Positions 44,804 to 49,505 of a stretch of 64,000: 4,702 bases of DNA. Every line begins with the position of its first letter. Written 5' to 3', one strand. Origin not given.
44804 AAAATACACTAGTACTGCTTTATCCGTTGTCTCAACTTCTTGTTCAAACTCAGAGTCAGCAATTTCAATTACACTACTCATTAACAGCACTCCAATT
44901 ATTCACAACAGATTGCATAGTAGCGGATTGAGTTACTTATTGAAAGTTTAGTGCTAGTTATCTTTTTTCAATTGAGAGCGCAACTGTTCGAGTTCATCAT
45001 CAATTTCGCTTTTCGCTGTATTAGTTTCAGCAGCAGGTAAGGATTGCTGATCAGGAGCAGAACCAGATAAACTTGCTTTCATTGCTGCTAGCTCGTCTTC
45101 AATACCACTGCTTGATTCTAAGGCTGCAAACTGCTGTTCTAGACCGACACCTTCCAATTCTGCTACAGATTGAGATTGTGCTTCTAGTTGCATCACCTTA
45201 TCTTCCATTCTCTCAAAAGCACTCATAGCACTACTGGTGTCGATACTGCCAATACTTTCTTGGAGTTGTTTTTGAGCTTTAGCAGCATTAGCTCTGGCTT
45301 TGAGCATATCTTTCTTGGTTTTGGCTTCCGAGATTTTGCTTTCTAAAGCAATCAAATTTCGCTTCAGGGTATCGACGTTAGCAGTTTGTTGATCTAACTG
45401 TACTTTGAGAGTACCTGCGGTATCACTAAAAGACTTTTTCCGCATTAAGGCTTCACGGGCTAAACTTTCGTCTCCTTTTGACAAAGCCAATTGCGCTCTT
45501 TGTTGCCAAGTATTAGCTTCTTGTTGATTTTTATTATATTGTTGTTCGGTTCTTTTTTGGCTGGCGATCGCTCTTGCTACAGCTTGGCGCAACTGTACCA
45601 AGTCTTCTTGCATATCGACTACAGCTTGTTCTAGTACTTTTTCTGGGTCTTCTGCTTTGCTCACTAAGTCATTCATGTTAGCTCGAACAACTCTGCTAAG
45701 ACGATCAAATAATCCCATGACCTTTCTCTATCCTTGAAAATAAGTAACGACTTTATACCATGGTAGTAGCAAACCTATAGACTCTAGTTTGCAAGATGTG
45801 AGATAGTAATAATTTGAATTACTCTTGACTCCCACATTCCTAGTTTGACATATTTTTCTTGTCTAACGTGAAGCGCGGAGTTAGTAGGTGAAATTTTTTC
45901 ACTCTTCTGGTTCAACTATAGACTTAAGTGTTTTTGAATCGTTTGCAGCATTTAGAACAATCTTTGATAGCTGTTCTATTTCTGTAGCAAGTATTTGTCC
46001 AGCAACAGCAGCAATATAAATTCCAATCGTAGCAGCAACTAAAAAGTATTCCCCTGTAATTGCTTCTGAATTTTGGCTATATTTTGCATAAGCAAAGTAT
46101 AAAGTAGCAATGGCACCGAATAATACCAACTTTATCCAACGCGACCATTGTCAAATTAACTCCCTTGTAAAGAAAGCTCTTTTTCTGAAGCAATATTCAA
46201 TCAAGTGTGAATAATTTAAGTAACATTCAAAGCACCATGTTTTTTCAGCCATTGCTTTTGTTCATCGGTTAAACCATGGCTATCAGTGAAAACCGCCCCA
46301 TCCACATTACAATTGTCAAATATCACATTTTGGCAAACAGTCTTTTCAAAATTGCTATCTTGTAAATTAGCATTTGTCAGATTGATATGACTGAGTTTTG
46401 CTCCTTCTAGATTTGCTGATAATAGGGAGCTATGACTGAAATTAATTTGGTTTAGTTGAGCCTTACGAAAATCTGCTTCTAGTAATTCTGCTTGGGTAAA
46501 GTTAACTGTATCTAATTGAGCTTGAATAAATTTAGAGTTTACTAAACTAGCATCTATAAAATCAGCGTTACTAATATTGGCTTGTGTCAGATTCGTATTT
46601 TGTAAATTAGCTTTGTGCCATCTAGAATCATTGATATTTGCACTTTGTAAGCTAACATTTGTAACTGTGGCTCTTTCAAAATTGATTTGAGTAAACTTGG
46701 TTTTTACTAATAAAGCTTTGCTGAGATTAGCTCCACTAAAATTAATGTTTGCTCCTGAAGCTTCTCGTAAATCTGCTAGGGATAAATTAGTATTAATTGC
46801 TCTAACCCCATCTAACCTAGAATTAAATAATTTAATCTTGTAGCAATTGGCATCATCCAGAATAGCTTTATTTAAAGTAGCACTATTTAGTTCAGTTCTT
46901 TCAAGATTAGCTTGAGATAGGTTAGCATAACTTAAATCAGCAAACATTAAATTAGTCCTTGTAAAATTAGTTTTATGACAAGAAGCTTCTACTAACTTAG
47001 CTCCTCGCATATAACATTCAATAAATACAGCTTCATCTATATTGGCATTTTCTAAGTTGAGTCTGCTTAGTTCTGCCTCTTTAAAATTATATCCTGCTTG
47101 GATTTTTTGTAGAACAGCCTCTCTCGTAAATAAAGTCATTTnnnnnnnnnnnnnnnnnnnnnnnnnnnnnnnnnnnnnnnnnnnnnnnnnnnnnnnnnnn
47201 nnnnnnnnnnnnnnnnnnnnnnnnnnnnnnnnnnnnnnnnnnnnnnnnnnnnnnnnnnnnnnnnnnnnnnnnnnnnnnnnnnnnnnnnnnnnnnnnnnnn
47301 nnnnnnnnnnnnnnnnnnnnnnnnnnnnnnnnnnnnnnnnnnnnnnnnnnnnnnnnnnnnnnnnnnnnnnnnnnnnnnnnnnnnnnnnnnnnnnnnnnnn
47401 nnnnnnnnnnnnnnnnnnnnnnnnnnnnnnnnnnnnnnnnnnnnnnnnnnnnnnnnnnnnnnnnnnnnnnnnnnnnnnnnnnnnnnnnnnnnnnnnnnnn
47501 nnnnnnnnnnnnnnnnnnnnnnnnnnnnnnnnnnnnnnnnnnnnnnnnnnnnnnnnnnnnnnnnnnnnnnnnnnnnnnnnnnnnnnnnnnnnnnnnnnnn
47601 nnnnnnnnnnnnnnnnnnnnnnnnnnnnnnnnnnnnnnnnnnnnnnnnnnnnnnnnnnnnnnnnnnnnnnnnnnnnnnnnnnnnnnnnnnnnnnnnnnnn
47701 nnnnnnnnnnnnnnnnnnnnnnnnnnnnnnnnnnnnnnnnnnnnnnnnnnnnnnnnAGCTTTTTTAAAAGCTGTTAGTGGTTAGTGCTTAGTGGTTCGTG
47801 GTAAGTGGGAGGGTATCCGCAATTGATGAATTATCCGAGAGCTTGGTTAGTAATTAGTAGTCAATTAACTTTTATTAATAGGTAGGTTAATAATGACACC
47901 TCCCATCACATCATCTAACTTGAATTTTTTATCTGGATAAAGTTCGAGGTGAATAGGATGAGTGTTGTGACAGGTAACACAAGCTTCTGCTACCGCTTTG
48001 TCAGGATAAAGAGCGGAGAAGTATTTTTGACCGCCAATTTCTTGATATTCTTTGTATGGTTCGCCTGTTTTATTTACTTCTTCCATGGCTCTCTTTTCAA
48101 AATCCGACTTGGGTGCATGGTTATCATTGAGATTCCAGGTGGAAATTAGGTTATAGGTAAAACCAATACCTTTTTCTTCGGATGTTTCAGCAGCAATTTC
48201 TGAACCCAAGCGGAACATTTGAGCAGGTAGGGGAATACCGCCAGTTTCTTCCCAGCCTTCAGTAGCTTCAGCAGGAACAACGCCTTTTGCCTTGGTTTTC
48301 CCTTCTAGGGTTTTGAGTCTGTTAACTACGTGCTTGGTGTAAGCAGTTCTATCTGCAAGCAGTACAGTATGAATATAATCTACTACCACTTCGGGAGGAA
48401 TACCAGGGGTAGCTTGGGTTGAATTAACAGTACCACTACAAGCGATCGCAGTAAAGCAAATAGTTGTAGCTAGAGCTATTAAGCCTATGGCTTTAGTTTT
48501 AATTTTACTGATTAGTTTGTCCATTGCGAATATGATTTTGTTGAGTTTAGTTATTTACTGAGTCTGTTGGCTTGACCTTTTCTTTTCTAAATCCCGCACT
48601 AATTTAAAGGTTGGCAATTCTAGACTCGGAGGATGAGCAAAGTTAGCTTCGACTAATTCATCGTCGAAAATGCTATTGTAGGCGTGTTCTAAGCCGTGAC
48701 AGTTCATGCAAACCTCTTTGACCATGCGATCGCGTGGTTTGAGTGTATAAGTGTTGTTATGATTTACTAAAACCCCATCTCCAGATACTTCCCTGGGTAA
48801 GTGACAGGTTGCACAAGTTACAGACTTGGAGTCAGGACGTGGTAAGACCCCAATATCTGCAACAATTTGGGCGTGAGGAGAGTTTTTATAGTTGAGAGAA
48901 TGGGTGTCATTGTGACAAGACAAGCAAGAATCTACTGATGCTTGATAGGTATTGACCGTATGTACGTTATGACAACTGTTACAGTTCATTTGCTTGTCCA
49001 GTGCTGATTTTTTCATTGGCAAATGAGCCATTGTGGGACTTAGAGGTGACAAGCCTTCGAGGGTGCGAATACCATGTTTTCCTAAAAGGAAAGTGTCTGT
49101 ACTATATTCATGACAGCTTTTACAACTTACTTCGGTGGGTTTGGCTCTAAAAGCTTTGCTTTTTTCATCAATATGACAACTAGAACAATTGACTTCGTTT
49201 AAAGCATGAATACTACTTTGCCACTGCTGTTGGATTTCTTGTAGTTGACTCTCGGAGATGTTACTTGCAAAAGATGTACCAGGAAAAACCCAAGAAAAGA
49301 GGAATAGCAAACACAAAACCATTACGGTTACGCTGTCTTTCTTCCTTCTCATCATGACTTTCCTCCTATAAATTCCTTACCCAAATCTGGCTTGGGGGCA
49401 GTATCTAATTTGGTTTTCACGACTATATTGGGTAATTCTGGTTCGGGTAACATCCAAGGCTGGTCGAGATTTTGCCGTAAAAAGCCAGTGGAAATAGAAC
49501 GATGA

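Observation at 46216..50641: Heme-dense six-gene operon: tail-anchored globin, penta- and hexa-heme cytochromes c, a Tll0287-like heme-c protein, a putative di-heme-b membrane protein and a pentapeptide-repeat protein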

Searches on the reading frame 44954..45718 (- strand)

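Call 3: search_protein_families(library=pfam, proteins=[window:44954-45718:-], max_evalue=0.1)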
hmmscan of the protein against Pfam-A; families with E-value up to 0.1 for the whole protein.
window:44954-45718:- (254 aa): 2 families
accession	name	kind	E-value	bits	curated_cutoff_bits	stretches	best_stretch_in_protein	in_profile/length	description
PF04012.17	PspA_IM30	-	1.5e-64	218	33.9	1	2-216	1-217/220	PspA/IM30 family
PF17060.10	MPS2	-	0.023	14.2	28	1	33-161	126-247/395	Monopolar spindle protein 2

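Call 4: search_protein_families(library=ncbifam, proteins=[window:44954-45718:-], max_evalue=0.1)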
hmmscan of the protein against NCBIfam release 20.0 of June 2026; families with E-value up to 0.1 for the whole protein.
window:44954-45718:- (254 aa): 4 families
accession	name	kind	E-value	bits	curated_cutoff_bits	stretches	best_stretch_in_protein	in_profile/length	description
TIGR02977.1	phageshock_pspA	equivalog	1.8e-49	168.4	242.95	1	1-217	1-217/219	phage shock protein PspA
NF007974.0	PRK10698.1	equivalog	9.8e-38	130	336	1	1-218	1-218/222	phage shock protein PspA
NF045984.1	StressProtLiaH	equivalog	3e-30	105.6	380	1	4-219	3-217/225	stress responsive protein LiaH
TIGR02168.1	SMC_prok_B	equivalog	0.02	12.6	567.35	1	15-251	691-927/1181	chromosome segregation protein SMC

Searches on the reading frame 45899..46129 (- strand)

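Call 3: search_protein_families(library=pfam, proteins=[window:45899-46129:-], max_evalue=0.1)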
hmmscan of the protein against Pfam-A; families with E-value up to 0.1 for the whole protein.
window:45899-46129:- (76 aa): 2 families
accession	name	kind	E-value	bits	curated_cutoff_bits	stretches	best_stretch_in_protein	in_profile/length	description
PF09990.14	DUF2231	-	0.039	14.4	26.4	1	10-55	22-67/139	Predicted membrane protein (DUF2231)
PF05659.16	RPW8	-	0.085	12.9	30.4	0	41-73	3-35/139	Arabidopsis broad-spectrum mildew resistance protein RPW8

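Call 4: search_protein_families(library=ncbifam, proteins=[window:45899-46129:-], max_evalue=0.1)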
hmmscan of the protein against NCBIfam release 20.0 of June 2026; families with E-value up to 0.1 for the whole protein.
window:45899-46129:- (76 aa): 1 family
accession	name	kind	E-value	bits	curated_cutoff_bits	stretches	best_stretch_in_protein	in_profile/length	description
NF006295.0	PRK08482.1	equivalog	0.012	16.2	135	1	2-46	6-49/105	F0F1 ATP synthase subunit C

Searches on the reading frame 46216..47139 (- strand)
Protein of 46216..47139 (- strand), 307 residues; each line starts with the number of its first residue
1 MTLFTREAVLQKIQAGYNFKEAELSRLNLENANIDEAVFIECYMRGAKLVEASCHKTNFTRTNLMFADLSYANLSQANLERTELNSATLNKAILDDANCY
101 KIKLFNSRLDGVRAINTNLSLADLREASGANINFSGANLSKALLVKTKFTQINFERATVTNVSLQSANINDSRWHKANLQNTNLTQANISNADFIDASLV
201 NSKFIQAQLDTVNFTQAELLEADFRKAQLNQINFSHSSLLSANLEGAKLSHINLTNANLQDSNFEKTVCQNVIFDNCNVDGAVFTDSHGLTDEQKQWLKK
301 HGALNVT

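Call 3: search_protein_families(library=pfam, proteins=[window:46216-47139:-], max_evalue=0.1)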
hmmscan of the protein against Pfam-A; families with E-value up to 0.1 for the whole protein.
window:46216-47139:- (307 aa): 7 families
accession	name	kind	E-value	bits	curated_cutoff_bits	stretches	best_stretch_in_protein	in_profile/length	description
PF00805.28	Pentapeptide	-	6.4e-46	153.9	20.2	6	177-216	1-40/40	Pentapeptide repeats (8 copies)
PF13599.13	Pentapeptide_4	-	8.6e-39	131.9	38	5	208-284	2-78/78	Pentapeptide repeat region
PF13576.12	Pentapeptide_3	-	2.3e-23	82.6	27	3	185-227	2-47/48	Pentapeptide repeats (9 copies)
PF23894.2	LD_SV2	-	1.2e-07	32.4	29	2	143-206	26-89/92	SV2A/B/C luminal domain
PF25296.1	Decapeptide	-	1.8e-06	28.1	45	1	203-264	11-72/74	Decapeptide repeat region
PF05264.16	CfAFP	-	0.00084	19.8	25.9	0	243-286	58-101/137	Choristoneura fumiferana antifreeze protein (CfAFP)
PF17690.6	DUF5537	-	0.064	13.4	28.4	0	151-185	7-41/160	Family of unknown function (DUF5537)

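Call 4: search_protein_families(library=ncbifam, proteins=[window:46216-47139:-], max_evalue=0.1)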
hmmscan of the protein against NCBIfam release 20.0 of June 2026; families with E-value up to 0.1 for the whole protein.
window:46216-47139:- (307 aa): 20 families
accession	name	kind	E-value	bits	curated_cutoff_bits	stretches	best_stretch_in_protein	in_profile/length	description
NF047416.1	penta_HetL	equivalog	1.8e-41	142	260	3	147-279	13-145/218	heterocyst differentiation pentapeptide repeat protein HetL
NF011743.0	PRK15196.1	equivalog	4.1e-28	98.3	354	2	7-184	142-319/350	type III secretion system effector PipB2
NF052603.1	penta_Alr5209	equivalog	6.3e-27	93.9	125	4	27-107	13-93/113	Alr5209 family pentapeptide repeat protein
NF011744.0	PRK15197.1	equivalog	3.1e-22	79.1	274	3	117-217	164-259/291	SPI-2 type III secretion system effector PipB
NF033086.2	penta_rpt_Qnr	equivalog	1.1e-16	61.2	240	2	18-155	62-189/211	Qnr family pentapeptide repeat protein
NF000071.4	penta_rpt_QnrA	exception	1.5e-14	54.3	450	3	18-168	27-178/218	QnrA family quinolone resistance pentapeptide repeat protein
NF000421.1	penta_rpt_QnrVC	exception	7.7e-14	52.1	460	3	118-255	58-195/218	QnrVC family quinolone resistance pentapeptide repeat protein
NF000056.3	penta_rpt_QnrS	exception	9.9e-14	51.5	460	3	187-282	31-122/218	QnrS family quinolone resistance pentapeptide repeat protein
NF011904.1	PRK15377.1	subfamily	1.5e-13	50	500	3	116-208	13-106/606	type III secretion system effector HECT-type E3 ubiquitin transferase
NF000349.1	mfpA_AE000516.2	equivalog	6.4e-13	48.9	360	2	149-282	19-162/183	pentapeptide repeat protein MfpA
NF012151.0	penta_rpt_QnrAS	exception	8.8e-13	48.8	490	3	18-98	68-153/218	QnrAS family quinolone resistance pentapeptide repeat protein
NF012152.0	penta_rpt_QnrC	exception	2.4e-11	44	500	3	131-287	10-157/221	QnrC family quinolone resistance pentapeptide repeat protein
NF000420.1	penta_rpt_QnrB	exception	5.8e-11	42.8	460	2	135-278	52-200/214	QnrB family quinolone resistance pentapeptide repeat protein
NF033900.0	T4SS_IcmE_DotG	equivalog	6.8e-11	41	750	1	52-275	392-622/1008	type IVB secretion system protein DotG/IcmE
NF007264.0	PRK09718.1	equivalog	6.9e-11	41.6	326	1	147-287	95-238/512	SopA family protein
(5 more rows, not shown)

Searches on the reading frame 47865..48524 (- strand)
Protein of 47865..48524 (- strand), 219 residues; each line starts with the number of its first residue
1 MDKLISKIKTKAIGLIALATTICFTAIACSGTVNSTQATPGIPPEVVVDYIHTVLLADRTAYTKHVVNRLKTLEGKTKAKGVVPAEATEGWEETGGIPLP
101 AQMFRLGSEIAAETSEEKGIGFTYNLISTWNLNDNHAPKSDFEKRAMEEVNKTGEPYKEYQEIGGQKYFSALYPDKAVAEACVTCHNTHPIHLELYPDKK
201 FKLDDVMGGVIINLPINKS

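Call 3: search_protein_families(library=pfam, proteins=[window:47865-48524:-], max_evalue=0.1)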
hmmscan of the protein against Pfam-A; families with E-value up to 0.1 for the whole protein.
window:47865-48524:- (219 aa): 1 family
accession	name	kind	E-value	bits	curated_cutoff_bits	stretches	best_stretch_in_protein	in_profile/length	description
PF11845.13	Tll0287-like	-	4.6e-19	69.7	24.1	1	52-215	16-144/144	Tll0287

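Call 4: search_protein_families(library=ncbifam, proteins=[window:47865-48524:-], max_evalue=0.1)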
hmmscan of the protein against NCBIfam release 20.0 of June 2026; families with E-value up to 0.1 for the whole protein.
window:47865-48524:- (219 aa): 0 families

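Call 34: search_solved_structures(query=window:47865-48524:-, max_evalue=1, show_alignments=2)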
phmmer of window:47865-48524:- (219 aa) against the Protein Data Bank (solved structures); distinct sequences matched with E-value up to 1: 0.

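Call 52: search_solved_structures(query=A3, max_evalue=1, show_alignments=2)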
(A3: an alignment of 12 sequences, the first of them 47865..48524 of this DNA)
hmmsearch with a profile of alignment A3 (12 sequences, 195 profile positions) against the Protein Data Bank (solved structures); distinct sequences matched with E-value up to 1: 1.
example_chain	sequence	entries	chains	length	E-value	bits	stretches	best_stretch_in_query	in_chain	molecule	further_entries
4bgq_A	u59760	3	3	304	0.69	12.8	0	30-67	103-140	CYCLIN-DEPENDENT KINASE-LIKE 5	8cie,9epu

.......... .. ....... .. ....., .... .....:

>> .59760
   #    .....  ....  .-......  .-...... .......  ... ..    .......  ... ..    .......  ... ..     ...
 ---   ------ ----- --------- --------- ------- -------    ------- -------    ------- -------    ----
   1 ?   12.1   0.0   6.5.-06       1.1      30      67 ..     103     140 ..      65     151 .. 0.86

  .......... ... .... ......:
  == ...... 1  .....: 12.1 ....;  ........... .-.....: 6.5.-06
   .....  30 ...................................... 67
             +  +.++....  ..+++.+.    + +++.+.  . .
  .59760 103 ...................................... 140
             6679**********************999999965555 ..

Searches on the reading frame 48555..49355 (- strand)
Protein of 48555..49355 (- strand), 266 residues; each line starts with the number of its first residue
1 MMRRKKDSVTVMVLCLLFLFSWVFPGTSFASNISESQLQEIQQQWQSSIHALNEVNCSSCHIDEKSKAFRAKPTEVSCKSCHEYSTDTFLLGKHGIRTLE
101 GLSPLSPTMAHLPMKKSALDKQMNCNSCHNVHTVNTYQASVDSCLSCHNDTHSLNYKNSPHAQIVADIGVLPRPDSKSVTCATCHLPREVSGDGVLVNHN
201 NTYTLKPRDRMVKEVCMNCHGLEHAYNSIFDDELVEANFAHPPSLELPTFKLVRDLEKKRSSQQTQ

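Call 3: search_protein_families(library=pfam, proteins=[window:48555-49355:-], max_evalue=0.1)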
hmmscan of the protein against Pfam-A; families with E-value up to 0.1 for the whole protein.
window:48555-49355:- (266 aa): 9 families
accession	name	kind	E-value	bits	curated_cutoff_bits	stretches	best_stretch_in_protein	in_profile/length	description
PF14537.11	Cytochrom_c3_2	-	7.7e-11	42.8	25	2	50-149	2-79/79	Cytochrome c3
PF14522.11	Cytochrome_C7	-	8.6e-09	35.5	24.8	2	49-83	7-49/67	Cytochrome c7 and related cytochrome c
PF22113.1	Mtrc-MtrF_II-IV_dom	-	2.2e-07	31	30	1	53-86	5-39/176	Outer membrane cytochrome MtrC/MtrF-like, domains II/IV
PF09699.15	Paired_CXXCH_1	-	3.3e-05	23.9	20.6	0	180-221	8-37/41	Doubled CXXCH motif (Paired_CXXCH_1)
PF02085.21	Cytochrom_CIII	-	0.00043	21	22.9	1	39-82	59-101/101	Class III cytochrome C family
PF03264.19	Cytochrom_NNT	-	0.0013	18.9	24.1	1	143-191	38-78/174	NapC/NirT cytochrome c family, N-terminal region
PF02335.20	Cytochrom_C552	-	0.0094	15.4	24.1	1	177-221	243-283/438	Cytochrome c552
PF13435.11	Cytochrome_C554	-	0.037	15.4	20.8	0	77-130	1-56/84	Cytochrome c554 and c-prime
PF13442.11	Cytochrome_CBB3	-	0.049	14.4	27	0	211-236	9-34/68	Cytochrome C oxidase, cbb3-type, subunit III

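Call 4: search_protein_families(library=ncbifam, proteins=[window:48555-49355:-], max_evalue=0.1)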
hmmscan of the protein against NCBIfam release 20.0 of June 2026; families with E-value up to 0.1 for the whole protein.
window:48555-49355:- (266 aa): 12 families
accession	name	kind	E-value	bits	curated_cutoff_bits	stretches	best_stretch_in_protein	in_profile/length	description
TIGR03508.1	decahem_SO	subfamily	1.7e-10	40.9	192.2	2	39-88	79-130/258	DmsE family decaheme c-type cytochrome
NF041781.1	mnquin_red_QrcA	equivalog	2.6e-09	36.9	180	2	13-84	9-73/174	menaquinone reductase multiheme cytochrome c subunit QrcA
NF041028.1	decahem_GSU2203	exception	3.4e-08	33.1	325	2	42-150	113-209/317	GSU2203 family decaheme c-type cytochrome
NF047727.1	4hemeCytCCctA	equivalog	2e-05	24.7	180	2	115-151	73-107/109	tetraheme c-type cytochrome CctA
NF045713.1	CxxCH_16_HmcA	equivalog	0.00022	19.9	400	1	41-186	98-234/541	sulfate respiration complex hexadecaheme cytochrome HmcA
NF008339.0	PRK11125.1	equivalog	0.0011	17.7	595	1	177-221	285-326/487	ammonia-forming cytochrome c nitrite reductase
TIGR03153.1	cytochr_NrfH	equivalog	0.0013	18.8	134.2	1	134-190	21-64/138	cytochrome c nitrite reductase small subunit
NF040968.1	FeS_ExtO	equivalog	0.0031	16.4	200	1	33-88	19-75/416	selenite/tellurite reduction operon b-type cytochrome iron-sulfur cluster-binding subunit ExtO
NF040967.1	cytc_ExtN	equivalog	0.0034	16.3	200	1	33-88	19-75/415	selenite/tellurite reduction operon c-type cytochrome ExtN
NF041198.1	UshA_like_PCGU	equivalog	0.01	14.4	275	1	40-87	458-513/519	UshA-like (seleno)protein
TIGR03152.1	cyto_c552_HCOOH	exception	0.018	13.8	692.5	1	177-223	243-286/441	ammonia-forming nitrite reductase cytochrome c552 subunit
NF033196.2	c_type_nonphoto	exception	0.049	13.8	70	1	29-67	6-40/98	c-type cytochrome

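Call 6: find_homologous_proteins(query=window:48555-49355:-)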
Query window:48555-49355:- (266 aa): 637 proteins with E <= 0.001 among 1047 candidates; the best 120 are listed.
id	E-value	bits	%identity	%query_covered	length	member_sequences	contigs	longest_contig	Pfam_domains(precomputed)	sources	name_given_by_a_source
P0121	3.2e-179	612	100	100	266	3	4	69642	PF09699.16,PF14537.12,PF14522.12,PF22113.2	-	-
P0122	2.0e-178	609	100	100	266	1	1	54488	PF09699.16,PF14537.12,PF14522.12,PF22113.2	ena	-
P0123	1.4e-139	482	78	98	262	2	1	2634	PF14537.12,PF14522.12,PF22113.2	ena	-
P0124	3.5e-139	480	78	98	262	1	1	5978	PF14537.12,PF14522.12,PF22113.2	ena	-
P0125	6.2e-139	480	79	91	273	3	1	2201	PF09699.16,PF14537.12,PF14522.12,PF22113.2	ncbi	-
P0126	6.7e-139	480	77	97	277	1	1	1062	PF14537.12,PF14522.12,PF22113.2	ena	-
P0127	3.3e-138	477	77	99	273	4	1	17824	PF09699.16,PF14537.12,PF14522.12,PF22113.2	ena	-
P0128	2.2e-137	475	77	100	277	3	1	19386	PF14537.12,PF14522.12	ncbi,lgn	-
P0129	4.3e-137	474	77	100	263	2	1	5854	PF14537.12,PF14522.12,PF22113.2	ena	-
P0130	1.9e-136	472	76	98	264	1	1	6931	PF09699.16,PF14537.12,PF14522.12,PF22113.2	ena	-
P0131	1.8e-135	468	75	99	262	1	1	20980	PF09699.16,PF14537.12,PF14522.12,PF22113.2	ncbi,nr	ncbi:MAG: cytochrome c3 family protein [Pleurocapsa sp. MO_226.B13]|nr:cytochrome c3 family protein 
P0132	1.3e-134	465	77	97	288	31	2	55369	PF09699.16,PF14537.12,PF14522.12,PF22113.2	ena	-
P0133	4.5e-134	464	74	100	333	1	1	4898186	PF09699.16,PF14537.12,PF14522.12,PF22113.2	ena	-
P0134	5.5e-134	463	73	98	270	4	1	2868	PF09699.16,PF14537.12,PF14522.12,PF22113.2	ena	-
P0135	6.2e-134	463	75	100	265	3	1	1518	PF09699.16,PF14537.12,PF13435.12,PF14522.12,PF22113.2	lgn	-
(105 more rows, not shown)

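Call 32: search_solved_structures(query=window:48555-49355:-, max_evalue=1)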
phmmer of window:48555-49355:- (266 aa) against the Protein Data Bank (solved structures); distinct sequences matched with E-value up to 1: 23.
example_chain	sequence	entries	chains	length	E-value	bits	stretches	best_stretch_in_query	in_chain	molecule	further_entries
2e84_A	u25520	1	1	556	0.00023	23.9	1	48-188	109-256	High-molecular-weight cytochrome c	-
6h5l_A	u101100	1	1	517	0.0017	21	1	50-165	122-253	Similar to hydroxylamine oxidoreductase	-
3bng_A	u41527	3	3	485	0.0021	20.8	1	176-221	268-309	Cytochrome c-552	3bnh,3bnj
1fs7_A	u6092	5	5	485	0.0022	20.7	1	176-221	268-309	CYTOCHROME C NITRITE REDUCTASE | Cytochrome c-552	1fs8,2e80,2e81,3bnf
1fs9_A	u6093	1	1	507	0.0027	20.4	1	176-221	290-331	CYTOCHROME C NITRITE REDUCTASE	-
2ot4_A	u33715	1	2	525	0.012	18.3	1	177-222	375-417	Eight-heme nitrite reductase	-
2zo5_A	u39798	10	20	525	0.012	18.3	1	177-222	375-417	Eight-heme nitrite reductase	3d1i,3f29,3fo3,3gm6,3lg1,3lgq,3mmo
3owm_A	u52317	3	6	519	0.013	18.1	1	177-222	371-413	Eight-heme nitrite reductase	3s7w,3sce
3uu9_A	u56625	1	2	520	0.013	18.1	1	177-222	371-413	Eight-heme nitrite reductase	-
3rkh_A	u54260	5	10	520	0.013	18.1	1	177-222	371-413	Eight-heme nitrite reductase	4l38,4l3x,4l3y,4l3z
4q4u_A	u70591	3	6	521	0.013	18.1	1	177-222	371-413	Eight-heme nitrite reductase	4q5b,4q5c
4q0t_A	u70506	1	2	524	0.014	18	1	177-222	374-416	Eight-heme nitrite reductase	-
1qdb_A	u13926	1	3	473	0.02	17.5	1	176-221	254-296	CYTOCHROME C NITRITE REDUCTASE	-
6lod_A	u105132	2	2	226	0.021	17.4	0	44-83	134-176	MULTIHEME_CYTC domain-containing protein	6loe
4wjy_A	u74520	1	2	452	0.026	17.2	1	177-224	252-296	Cytochrome c-552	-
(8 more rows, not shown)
